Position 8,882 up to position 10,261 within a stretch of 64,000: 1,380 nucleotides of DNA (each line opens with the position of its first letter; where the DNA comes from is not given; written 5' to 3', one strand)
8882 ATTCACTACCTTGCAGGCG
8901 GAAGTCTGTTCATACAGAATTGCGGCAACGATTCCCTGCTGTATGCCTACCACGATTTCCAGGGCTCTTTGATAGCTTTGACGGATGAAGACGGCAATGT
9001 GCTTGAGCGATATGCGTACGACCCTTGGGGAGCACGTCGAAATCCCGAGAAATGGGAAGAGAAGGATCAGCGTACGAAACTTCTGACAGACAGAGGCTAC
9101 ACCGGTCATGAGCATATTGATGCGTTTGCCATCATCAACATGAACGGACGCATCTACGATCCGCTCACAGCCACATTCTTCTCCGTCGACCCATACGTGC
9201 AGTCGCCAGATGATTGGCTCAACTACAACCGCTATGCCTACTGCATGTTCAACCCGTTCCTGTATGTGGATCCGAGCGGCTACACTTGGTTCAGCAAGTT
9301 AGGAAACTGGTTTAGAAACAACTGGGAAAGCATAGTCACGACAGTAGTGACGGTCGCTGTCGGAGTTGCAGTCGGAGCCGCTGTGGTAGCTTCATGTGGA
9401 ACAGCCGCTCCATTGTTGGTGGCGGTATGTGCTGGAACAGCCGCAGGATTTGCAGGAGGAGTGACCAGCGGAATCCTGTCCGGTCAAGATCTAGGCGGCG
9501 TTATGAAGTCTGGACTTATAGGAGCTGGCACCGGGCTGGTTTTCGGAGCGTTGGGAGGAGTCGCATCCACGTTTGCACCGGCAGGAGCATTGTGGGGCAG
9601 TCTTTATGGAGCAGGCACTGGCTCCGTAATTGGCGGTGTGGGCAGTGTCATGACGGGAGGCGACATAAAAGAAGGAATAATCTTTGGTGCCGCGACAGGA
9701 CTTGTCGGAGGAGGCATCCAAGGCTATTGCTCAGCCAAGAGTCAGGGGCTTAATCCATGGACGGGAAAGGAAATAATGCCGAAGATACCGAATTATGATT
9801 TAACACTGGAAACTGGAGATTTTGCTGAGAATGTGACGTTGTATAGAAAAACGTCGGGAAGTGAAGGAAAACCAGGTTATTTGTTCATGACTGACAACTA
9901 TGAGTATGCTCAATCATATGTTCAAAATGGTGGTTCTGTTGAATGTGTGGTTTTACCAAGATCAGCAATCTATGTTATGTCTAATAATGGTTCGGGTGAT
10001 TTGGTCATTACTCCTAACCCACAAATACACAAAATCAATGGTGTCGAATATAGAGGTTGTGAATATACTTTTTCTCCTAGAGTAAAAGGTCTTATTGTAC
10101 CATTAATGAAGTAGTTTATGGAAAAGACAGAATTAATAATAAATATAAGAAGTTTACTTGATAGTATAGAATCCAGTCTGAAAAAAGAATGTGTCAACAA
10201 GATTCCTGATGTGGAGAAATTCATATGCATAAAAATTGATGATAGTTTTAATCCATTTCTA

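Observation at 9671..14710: Orphan toxin/immunity array threaded by five copies or scars of one ~100-nt recombination box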

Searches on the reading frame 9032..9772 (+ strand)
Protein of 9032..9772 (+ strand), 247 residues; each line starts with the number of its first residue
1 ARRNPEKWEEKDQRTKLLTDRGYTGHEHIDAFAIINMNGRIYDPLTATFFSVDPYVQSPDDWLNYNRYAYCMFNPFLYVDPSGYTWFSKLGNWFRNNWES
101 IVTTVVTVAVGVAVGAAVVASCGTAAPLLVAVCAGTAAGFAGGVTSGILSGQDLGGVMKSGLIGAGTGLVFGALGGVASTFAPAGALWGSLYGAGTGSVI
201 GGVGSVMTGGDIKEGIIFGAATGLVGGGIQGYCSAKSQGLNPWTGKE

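Call 11: search_protein_families(library=pfam, max_evalue=10, proteins=[window:9032-9772:+])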
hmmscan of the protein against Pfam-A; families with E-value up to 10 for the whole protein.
window:9032-9772:+ (247 aa): 2 families
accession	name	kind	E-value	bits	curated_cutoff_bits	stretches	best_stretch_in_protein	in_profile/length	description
PF13441.11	Gly-zipper_YMGG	-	3.7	7.8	28.9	2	135-176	2-43/45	YMGG-like Gly-zipper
PF16013.10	DUF4781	-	7.5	5.7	27.9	0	101-140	92-132/310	Domain of unknown function (DUF4781)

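Call 12: find_homologous_proteins(query=window:9140-9772:+, max_evalue=0.00001)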
Query window:9140-9772:+ (211 aa): 49 proteins with E <= 0.00001 among 8000 candidates.
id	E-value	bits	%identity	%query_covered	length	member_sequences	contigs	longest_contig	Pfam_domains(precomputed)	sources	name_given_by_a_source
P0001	1.6e-128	445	99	99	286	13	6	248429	-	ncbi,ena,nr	ncbi:MAG: hypothetical protein IKQ08_07760 [Paludibacteraceae bacterium]|nr:hypothetical protein [Pa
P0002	3.3e-128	444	99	99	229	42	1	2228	-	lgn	-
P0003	5.8e-99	348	97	83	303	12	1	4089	PF15649.13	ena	-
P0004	5.1e-97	342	97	83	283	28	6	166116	-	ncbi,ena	-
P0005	2.8e-95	336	95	83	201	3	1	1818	-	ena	-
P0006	2.5e-85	304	99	66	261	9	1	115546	-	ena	-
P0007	1.1e-56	210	97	55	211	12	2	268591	PF00545.26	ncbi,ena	-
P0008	1.0e-55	207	95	56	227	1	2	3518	PF01541.31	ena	-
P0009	7.0e-50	188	94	51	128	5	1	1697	-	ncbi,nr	ncbi:MAG: hypothetical protein IJ263_00010, partial [Paludibacteraceae bacterium]|nr:hypothetical pr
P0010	8.9e-37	145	62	51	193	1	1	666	-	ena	-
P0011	5.9e-36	142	52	81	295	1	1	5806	-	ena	-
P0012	7.1e-35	139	99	35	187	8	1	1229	-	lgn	-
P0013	4.2e-34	136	97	35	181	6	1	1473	-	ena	-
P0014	1.1e-33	135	96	35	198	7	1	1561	PF11429.13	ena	-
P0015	2.6e-33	134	95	35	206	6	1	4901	-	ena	-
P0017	1.8e-31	128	94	34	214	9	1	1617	-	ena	-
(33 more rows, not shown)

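Call 15: find_encoding_contigs(protein=P0001, flank=10000, max_places=6)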
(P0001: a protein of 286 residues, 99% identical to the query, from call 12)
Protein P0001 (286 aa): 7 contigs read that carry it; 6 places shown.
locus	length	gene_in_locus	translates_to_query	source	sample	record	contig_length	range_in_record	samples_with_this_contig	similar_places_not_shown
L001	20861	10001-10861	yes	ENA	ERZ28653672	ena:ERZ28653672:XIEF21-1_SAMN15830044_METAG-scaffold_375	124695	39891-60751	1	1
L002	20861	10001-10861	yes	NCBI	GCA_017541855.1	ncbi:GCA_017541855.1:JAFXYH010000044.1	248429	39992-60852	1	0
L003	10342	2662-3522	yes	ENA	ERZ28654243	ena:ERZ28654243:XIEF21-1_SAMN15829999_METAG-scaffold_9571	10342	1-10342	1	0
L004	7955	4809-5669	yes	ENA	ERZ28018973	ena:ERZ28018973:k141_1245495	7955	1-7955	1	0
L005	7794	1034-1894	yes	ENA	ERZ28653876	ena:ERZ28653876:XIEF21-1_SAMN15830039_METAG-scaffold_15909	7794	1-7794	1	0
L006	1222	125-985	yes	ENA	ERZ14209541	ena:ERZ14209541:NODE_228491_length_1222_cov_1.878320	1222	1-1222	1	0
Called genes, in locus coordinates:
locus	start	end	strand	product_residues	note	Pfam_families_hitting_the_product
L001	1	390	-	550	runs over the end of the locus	-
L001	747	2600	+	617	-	PF01558:POR, PF01855:POR_N, PF02780:Transketolase_C (weak), PF17147:PFOR_II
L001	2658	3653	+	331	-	PF02775:TPP_enzyme_C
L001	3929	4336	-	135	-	PF00691:OmpA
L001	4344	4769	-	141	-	PF00691:OmpA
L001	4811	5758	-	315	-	PF00126:HTH_1, PF03466:LysR_substrate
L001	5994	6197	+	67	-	-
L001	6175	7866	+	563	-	PF06826:Asp-Al_Ex, PF02080:TrkA_C, PF06826:Asp-Al_Ex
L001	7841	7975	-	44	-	-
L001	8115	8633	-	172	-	PF13495:Phage_int_SAM_4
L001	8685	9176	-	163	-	PF00583:Acetyltransf_1, PF13508:Acetyltransf_7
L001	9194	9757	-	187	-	PF01694:Rhomboid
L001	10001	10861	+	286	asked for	-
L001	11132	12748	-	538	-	PF06418:CTP_synth_N, PF00117:GATase, PF07722:Peptidase_C26 (weak)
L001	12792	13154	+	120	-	-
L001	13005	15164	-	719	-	PF16526:CLZ (faint)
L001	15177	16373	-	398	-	-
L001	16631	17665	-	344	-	PF03590:AsnA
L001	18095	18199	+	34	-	-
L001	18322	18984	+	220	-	PF13367:PrsW-protease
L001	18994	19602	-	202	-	PF14196:ATC_hydrolase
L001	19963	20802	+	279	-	-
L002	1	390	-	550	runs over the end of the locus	-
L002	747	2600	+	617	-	PF01558:POR, PF01855:POR_N, PF02780:Transketolase_C (weak), PF17147:PFOR_II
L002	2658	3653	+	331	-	PF02775:TPP_enzyme_C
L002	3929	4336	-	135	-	PF00691:OmpA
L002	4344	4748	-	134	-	PF00691:OmpA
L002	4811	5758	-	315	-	PF00126:HTH_1, PF03466:LysR_substrate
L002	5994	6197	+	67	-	-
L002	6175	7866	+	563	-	PF06826:Asp-Al_Ex, PF02080:TrkA_C, PF06826:Asp-Al_Ex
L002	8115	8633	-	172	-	PF13495:Phage_int_SAM_4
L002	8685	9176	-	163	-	PF00583:Acetyltransf_1, PF13508:Acetyltransf_7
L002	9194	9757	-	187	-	PF01694:Rhomboid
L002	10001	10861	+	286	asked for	-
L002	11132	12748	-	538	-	PF06418:CTP_synth_N, PF00117:GATase, PF07722:Peptidase_C26 (weak)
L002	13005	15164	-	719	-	PF16526:CLZ (faint)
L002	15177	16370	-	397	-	-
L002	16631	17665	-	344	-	PF03590:AsnA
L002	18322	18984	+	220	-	PF13367:PrsW-protease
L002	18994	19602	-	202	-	PF14196:ATC_hydrolase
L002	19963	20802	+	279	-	-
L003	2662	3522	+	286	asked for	-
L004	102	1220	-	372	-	PF00535:Glycos_transf_2, PF10111:Glyco_tranf_2_2 (weak)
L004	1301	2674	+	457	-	PF06826:Asp-Al_Ex, PF02080:TrkA_C, PF06826:Asp-Al_Ex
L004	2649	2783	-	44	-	-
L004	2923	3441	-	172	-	PF13495:Phage_int_SAM_4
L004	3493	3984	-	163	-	PF00583:Acetyltransf_1, PF13508:Acetyltransf_7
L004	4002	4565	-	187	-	PF01694:Rhomboid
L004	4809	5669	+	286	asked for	-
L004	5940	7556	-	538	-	PF06418:CTP_synth_N, PF00117:GATase, PF07722:Peptidase_C26 (weak)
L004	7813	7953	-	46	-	?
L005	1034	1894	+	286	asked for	-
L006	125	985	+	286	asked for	-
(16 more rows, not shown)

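Call 16: find_encoding_contigs(protein=P0007, flank=10000, max_places=4)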
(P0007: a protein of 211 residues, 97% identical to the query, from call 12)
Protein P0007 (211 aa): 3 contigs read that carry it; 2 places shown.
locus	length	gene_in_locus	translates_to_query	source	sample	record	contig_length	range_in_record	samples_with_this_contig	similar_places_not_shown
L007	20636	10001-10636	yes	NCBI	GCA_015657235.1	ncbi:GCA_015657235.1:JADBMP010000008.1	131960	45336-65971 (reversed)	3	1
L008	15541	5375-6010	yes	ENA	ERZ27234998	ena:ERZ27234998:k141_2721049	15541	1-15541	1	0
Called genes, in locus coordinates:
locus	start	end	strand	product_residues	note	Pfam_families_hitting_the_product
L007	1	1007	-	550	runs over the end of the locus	-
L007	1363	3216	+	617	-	PF01558:POR, PF01855:POR_N, PF02780:Transketolase_C (weak), PF17147:PFOR_II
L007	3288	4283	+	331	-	PF02775:TPP_enzyme_C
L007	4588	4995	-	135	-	PF00691:OmpA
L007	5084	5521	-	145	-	PF00691:OmpA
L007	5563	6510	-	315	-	PF00126:HTH_1, PF03466:LysR_substrate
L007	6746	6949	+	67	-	-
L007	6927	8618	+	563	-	PF06826:Asp-Al_Ex, PF02080:TrkA_C, PF06826:Asp-Al_Ex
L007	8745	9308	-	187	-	PF01694:Rhomboid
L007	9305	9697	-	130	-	-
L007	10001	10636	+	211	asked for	PF00545:Ribonuclease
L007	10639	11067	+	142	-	PF01337:Barstar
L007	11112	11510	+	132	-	-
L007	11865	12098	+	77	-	-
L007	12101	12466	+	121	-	-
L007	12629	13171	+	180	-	PF10004:DUF2247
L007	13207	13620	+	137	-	PF24716:WapI (weak)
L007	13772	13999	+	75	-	PF15731:MqsA_antitoxin (weak)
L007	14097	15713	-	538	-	PF06418:CTP_synth_N, PF00117:GATase, PF07722:Peptidase_C26 (weak)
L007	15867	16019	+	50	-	-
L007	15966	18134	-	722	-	-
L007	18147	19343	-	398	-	-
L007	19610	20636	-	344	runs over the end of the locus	PF03590:AsnA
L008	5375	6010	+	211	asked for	PF00545:Ribonuclease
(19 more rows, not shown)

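Call 17: find_encoding_contigs(protein=P0004, flank=10000, max_places=4)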
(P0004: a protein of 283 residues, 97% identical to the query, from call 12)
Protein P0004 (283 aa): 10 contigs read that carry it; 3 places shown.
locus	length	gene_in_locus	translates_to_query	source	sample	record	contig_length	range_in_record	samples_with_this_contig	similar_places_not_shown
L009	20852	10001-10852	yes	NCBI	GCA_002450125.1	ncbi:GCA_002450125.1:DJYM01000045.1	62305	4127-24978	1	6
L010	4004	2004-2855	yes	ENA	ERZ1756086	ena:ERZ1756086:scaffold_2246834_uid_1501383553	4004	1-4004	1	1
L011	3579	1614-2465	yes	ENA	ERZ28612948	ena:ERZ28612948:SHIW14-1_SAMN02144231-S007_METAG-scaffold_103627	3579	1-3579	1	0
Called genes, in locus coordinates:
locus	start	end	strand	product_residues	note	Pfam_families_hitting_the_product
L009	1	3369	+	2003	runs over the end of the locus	PF03534:SpvB, PF01839:FG-GAP (faint), PF13517:FG-GAP_3 (faint), PF12256:TcdB_toxin_midN (weak), PF05593:RHS_repeat (weak), PF25023:TEN_YD-shell (weak)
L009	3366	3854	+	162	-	-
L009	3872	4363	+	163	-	-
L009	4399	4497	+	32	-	-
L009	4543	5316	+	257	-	-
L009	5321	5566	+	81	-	-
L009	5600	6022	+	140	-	PF24716:WapI (weak)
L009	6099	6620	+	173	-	-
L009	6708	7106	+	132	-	-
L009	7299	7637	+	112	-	-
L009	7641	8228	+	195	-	-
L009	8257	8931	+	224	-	-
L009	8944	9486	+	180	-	PF10004:DUF2247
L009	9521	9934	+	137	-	-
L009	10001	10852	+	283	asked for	-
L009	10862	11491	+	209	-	-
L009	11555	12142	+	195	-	-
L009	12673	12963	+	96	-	-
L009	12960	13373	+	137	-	PF13470:PIN_3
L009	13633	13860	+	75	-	PF15731:MqsA_antitoxin (weak)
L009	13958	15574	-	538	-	PF06418:CTP_synth_N, PF00117:GATase, PF07722:Peptidase_C26 (weak)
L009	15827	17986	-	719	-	PF16526:CLZ (faint)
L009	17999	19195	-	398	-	-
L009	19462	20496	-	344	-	PF03590:AsnA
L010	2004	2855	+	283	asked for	-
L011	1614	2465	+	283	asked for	-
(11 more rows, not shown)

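Call 57: find_encoding_contigs(protein=P0017, flank=10000, max_places=4)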
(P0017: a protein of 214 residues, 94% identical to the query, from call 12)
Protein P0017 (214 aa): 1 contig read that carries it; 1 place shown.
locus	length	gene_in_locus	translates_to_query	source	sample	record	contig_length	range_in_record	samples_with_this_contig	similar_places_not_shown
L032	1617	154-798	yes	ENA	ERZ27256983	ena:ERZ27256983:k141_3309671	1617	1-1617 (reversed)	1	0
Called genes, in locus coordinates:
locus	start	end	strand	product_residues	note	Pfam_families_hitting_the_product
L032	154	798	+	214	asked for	-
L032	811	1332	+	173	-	-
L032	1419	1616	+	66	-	?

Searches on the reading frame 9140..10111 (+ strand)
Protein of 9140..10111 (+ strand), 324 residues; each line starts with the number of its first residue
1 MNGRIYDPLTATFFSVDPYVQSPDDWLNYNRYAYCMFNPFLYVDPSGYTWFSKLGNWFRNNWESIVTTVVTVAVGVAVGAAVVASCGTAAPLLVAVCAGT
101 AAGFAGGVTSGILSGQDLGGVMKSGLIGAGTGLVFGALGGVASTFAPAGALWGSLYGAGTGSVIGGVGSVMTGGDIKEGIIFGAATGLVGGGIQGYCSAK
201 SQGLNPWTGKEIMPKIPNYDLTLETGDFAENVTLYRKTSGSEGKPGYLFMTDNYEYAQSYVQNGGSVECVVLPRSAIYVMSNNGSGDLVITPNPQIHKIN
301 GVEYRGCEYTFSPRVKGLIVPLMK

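Call 37: search_protein_families(library=pfam, alignment_id=A2, max_evalue=0.1)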
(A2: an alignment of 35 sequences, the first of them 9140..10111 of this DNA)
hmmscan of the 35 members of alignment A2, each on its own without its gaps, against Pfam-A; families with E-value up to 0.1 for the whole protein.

A. member 1, window:9140-10111:+ (324 aa): 0 families

B. families by the number of members that match (of 35 scanned): 17 families
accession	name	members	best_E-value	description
PF01541.30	GIY-YIG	4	7.9e-07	GIY-YIG catalytic domain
PF05593.20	RHS_repeat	3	0.015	RHS Repeat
PF04830.18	DUF637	2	1.2e-05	Possible hemagglutinin (DUF637)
PF02013.21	CBM_10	2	0.004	Cellulose or protein binding domain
PF15542.11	Ntox50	1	1.6e-19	Bacterial toxin 50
PF11429.13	Colicin_D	1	2.4e-19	Colicin D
PF15649.12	Tox-REase-7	1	6.8e-16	Restriction endonuclease fold toxin 7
PF15528.11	Ntox23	1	1.2e-15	Bacterial toxin 23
PF00545.25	Ribonuclease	1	1.2e-12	ribonuclease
PF05433.20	Rick_17kDa_Anti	1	0.00057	Glycine zipper 2TM domain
PF00364.28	Biotin_lipoyl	1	0.022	Biotin-requiring enzyme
PF10263.15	SprT-like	1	0.026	SprT-like family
PF20858.2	Pgp3_N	1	0.054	Immunodominant antigen Pgp3, N-terminal domain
PF05435.16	Phi-29_GP3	1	0.066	Phi-29 DNA terminal protein GP3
PF12942.12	Archaeal_AmoA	1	0.072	Archaeal ammonia monooxygenase subunit A (AmoA)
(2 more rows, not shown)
